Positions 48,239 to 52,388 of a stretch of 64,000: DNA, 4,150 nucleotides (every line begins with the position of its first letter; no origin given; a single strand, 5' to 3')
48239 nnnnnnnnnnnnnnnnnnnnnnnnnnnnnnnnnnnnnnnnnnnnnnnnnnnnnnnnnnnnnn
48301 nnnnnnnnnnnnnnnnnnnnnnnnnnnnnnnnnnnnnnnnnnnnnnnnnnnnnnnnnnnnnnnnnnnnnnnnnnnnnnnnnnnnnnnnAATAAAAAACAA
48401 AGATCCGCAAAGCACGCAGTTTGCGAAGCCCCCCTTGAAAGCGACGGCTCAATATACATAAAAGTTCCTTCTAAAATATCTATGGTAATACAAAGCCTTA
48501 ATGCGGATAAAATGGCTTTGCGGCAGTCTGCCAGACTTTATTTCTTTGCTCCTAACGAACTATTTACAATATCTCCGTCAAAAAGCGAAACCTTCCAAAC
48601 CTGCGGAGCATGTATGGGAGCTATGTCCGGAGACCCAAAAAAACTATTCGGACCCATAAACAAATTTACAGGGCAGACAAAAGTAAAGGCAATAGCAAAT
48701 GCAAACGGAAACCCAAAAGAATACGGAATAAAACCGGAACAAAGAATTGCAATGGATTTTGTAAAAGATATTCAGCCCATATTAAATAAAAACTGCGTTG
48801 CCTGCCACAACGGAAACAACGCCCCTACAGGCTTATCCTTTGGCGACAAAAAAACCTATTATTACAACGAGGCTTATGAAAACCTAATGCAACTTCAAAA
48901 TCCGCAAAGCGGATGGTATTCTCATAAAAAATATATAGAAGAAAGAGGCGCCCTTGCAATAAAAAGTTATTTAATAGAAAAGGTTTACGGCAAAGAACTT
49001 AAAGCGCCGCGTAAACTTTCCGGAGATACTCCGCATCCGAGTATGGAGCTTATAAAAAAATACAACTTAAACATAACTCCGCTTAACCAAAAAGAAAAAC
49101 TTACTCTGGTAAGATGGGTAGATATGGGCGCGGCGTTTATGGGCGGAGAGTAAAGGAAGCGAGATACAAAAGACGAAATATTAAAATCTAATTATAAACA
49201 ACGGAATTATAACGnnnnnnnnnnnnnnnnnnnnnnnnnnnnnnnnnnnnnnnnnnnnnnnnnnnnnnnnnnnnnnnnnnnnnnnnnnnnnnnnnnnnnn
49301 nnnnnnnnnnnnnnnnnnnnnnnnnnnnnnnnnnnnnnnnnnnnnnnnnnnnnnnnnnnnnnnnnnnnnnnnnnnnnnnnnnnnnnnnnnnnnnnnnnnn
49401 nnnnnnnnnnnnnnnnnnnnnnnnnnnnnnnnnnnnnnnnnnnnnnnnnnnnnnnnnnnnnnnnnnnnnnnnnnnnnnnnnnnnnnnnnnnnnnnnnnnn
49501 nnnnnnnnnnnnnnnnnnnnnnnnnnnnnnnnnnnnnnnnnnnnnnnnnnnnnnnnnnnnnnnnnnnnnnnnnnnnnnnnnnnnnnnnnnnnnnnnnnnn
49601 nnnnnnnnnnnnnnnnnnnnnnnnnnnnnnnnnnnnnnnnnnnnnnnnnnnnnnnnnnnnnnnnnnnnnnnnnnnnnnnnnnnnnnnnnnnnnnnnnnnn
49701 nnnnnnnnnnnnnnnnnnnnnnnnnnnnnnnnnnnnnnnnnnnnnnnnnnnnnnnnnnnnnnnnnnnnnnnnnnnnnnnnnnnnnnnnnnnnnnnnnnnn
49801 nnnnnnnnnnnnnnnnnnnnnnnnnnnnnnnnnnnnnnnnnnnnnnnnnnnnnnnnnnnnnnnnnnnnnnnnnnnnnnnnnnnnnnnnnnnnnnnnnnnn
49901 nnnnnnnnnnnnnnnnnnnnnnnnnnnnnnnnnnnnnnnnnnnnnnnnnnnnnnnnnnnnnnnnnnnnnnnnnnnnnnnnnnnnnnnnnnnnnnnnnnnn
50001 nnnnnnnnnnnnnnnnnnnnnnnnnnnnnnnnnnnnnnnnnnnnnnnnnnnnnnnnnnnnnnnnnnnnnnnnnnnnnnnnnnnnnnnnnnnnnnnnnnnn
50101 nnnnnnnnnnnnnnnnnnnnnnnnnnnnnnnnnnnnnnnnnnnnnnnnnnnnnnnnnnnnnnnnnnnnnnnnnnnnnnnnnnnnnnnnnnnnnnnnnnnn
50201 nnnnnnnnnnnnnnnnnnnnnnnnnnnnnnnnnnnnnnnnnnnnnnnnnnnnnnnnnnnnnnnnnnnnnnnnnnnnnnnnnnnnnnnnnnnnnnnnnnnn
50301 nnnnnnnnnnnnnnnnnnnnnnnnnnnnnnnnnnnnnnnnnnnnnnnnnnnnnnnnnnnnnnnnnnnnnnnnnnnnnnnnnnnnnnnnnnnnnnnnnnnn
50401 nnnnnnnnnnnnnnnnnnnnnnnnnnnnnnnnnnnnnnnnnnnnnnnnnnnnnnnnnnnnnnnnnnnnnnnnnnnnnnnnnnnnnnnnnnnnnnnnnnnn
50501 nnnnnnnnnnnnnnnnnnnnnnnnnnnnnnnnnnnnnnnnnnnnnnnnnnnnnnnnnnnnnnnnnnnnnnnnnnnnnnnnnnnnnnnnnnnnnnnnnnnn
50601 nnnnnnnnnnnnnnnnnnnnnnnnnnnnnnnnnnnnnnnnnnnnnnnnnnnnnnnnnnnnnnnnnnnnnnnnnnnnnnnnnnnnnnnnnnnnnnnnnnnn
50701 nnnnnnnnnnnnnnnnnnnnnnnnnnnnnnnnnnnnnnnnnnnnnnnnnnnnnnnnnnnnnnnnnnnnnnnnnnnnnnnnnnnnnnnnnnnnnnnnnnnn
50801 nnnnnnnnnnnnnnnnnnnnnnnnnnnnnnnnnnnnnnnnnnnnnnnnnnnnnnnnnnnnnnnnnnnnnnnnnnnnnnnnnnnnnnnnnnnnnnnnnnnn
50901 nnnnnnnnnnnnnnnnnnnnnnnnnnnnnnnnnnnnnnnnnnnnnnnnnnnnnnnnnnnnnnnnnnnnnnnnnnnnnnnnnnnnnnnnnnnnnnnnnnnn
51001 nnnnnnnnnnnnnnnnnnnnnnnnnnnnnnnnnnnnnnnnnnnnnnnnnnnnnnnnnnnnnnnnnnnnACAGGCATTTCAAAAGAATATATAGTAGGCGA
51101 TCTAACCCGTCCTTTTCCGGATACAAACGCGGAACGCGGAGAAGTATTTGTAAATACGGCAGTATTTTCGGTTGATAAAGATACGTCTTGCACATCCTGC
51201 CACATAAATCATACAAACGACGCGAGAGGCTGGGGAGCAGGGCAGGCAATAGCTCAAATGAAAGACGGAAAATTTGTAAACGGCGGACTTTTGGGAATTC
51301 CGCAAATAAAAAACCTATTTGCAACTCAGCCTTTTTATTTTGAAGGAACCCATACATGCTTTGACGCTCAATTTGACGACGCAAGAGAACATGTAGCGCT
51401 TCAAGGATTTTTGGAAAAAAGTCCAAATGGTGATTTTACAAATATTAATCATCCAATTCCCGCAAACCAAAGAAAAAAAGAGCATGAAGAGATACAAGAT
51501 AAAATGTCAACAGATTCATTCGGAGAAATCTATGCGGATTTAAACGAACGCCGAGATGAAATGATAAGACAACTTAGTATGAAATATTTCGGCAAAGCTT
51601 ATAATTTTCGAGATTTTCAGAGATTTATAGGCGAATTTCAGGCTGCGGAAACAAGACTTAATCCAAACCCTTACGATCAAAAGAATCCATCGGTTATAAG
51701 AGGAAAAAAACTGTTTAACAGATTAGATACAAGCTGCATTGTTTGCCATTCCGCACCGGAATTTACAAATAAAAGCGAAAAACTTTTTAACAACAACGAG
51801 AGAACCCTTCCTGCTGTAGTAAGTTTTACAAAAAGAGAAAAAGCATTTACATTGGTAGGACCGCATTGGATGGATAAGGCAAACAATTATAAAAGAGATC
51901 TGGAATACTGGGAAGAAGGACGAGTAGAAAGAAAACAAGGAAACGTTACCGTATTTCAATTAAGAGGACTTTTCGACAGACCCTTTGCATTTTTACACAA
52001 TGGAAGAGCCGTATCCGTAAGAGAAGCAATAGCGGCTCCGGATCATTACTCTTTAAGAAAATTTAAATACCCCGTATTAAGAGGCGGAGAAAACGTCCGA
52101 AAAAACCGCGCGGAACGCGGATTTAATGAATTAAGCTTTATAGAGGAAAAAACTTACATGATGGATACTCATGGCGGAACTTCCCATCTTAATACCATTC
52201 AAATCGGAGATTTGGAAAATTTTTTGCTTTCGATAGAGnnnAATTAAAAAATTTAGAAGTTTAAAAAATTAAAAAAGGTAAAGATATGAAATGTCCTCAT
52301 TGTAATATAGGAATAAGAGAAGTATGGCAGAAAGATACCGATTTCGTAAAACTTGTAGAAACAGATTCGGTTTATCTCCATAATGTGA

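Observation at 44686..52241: FN3 protein followed by two ~1000-1200-aa exported proteins with haem-c motifs and beta-propellers: candidate extracytoplasmic redox or peroxide-handling module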

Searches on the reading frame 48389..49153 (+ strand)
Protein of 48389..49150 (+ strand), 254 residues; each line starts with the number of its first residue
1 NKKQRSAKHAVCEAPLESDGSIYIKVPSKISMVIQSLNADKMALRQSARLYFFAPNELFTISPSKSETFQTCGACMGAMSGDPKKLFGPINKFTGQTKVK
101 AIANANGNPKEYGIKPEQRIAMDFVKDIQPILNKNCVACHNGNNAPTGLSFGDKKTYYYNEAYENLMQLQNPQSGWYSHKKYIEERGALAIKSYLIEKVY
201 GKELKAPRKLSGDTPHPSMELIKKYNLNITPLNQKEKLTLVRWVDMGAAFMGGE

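Call 6: search_protein_families(library=pfam, proteins=[window:48482-49153:+], max_evalue=0.1)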
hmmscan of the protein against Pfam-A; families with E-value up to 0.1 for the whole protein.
window:48482-49153:+ (223 aa): 3 families
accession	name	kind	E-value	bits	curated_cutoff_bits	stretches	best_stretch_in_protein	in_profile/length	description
PF22297.1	PccH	-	0.0015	19.1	24.4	1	93-131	2-39/133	PccH Cytochrome c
PF13442.11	Cytochrome_CBB3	-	0.033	15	27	1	95-116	4-26/68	Cytochrome C oxidase, cbb3-type, subunit III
PF00034.26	Cytochrom_C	-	0.079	14.7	21.3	0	98-161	5-56/90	Cytochrome c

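Call 9: search_protein_families(library=ncbifam, proteins=[window:48482-49153:+], max_evalue=0.01)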
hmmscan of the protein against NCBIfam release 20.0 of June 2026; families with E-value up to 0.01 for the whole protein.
window:48482-49153:+ (223 aa): 1 family
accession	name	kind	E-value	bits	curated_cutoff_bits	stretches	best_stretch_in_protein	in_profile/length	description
NF052339.1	hydrazine_alpha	equivalog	1.5e-11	42.9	800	1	82-218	659-790/804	hydrazine synthase subunit alpha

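Call 34: search_protein_families(library=pfam, proteins=[window:48389-49150:+], max_evalue=0.1)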
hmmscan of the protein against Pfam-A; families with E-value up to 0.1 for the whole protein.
window:48389-49150:+ (254 aa): 3 families
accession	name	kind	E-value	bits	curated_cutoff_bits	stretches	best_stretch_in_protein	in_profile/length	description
PF18582.6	HZS_alpha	-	2.2e-07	31.8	26.6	1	5-57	37-89/98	Hydrazine synthase alpha subunit middle domain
PF22297.1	PccH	-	0.0018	18.8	24.4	1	124-162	2-39/133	PccH Cytochrome c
PF13442.11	Cytochrome_CBB3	-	0.044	14.6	27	0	127-147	5-26/68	Cytochrome C oxidase, cbb3-type, subunit III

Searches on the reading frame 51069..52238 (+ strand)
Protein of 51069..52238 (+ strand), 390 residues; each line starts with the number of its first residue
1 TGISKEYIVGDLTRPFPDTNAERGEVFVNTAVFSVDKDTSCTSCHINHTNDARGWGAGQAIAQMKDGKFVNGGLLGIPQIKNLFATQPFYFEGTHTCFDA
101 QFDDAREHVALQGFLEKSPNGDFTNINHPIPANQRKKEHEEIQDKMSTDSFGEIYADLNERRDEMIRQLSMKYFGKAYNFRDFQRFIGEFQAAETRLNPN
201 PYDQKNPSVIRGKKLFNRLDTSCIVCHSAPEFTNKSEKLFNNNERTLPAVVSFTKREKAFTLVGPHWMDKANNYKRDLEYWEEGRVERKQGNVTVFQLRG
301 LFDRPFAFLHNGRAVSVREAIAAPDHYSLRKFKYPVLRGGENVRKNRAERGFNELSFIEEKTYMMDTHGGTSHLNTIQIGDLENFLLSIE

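Call 60: search_solved_structures(query=A5, max_evalue=10, show_alignments=4)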
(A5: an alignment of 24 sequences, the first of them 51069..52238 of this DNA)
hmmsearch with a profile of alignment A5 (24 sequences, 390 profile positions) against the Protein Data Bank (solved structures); distinct sequences matched with E-value up to 10: 7.
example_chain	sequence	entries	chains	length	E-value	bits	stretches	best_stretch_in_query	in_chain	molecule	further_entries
5c2v_C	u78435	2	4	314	3.8e-10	42.5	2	352-388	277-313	HYDRAZINE SYNTHASE GAMMA SUBUNIT | Hypothetical (Di heme) protein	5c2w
9qdt_A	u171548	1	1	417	0.016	17.5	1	12-56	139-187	Probable cytochrome c peroxidase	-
3o5c_A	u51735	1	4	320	0.069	15.4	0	14-44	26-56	Cytochrome c551 peroxidase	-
7w2j_C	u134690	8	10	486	0.19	13.9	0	193-226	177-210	Fructose dehydrogenase cytochrome subunit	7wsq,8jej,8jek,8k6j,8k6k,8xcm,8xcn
1iqc_A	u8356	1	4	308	0.21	13.8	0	9-45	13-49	di-heme peroxidase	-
7sg7_A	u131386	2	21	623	0.64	12.2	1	76-154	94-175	Gene 14 protein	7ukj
4j20_A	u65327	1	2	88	0.87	11.7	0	332-386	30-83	Cytochrome c-555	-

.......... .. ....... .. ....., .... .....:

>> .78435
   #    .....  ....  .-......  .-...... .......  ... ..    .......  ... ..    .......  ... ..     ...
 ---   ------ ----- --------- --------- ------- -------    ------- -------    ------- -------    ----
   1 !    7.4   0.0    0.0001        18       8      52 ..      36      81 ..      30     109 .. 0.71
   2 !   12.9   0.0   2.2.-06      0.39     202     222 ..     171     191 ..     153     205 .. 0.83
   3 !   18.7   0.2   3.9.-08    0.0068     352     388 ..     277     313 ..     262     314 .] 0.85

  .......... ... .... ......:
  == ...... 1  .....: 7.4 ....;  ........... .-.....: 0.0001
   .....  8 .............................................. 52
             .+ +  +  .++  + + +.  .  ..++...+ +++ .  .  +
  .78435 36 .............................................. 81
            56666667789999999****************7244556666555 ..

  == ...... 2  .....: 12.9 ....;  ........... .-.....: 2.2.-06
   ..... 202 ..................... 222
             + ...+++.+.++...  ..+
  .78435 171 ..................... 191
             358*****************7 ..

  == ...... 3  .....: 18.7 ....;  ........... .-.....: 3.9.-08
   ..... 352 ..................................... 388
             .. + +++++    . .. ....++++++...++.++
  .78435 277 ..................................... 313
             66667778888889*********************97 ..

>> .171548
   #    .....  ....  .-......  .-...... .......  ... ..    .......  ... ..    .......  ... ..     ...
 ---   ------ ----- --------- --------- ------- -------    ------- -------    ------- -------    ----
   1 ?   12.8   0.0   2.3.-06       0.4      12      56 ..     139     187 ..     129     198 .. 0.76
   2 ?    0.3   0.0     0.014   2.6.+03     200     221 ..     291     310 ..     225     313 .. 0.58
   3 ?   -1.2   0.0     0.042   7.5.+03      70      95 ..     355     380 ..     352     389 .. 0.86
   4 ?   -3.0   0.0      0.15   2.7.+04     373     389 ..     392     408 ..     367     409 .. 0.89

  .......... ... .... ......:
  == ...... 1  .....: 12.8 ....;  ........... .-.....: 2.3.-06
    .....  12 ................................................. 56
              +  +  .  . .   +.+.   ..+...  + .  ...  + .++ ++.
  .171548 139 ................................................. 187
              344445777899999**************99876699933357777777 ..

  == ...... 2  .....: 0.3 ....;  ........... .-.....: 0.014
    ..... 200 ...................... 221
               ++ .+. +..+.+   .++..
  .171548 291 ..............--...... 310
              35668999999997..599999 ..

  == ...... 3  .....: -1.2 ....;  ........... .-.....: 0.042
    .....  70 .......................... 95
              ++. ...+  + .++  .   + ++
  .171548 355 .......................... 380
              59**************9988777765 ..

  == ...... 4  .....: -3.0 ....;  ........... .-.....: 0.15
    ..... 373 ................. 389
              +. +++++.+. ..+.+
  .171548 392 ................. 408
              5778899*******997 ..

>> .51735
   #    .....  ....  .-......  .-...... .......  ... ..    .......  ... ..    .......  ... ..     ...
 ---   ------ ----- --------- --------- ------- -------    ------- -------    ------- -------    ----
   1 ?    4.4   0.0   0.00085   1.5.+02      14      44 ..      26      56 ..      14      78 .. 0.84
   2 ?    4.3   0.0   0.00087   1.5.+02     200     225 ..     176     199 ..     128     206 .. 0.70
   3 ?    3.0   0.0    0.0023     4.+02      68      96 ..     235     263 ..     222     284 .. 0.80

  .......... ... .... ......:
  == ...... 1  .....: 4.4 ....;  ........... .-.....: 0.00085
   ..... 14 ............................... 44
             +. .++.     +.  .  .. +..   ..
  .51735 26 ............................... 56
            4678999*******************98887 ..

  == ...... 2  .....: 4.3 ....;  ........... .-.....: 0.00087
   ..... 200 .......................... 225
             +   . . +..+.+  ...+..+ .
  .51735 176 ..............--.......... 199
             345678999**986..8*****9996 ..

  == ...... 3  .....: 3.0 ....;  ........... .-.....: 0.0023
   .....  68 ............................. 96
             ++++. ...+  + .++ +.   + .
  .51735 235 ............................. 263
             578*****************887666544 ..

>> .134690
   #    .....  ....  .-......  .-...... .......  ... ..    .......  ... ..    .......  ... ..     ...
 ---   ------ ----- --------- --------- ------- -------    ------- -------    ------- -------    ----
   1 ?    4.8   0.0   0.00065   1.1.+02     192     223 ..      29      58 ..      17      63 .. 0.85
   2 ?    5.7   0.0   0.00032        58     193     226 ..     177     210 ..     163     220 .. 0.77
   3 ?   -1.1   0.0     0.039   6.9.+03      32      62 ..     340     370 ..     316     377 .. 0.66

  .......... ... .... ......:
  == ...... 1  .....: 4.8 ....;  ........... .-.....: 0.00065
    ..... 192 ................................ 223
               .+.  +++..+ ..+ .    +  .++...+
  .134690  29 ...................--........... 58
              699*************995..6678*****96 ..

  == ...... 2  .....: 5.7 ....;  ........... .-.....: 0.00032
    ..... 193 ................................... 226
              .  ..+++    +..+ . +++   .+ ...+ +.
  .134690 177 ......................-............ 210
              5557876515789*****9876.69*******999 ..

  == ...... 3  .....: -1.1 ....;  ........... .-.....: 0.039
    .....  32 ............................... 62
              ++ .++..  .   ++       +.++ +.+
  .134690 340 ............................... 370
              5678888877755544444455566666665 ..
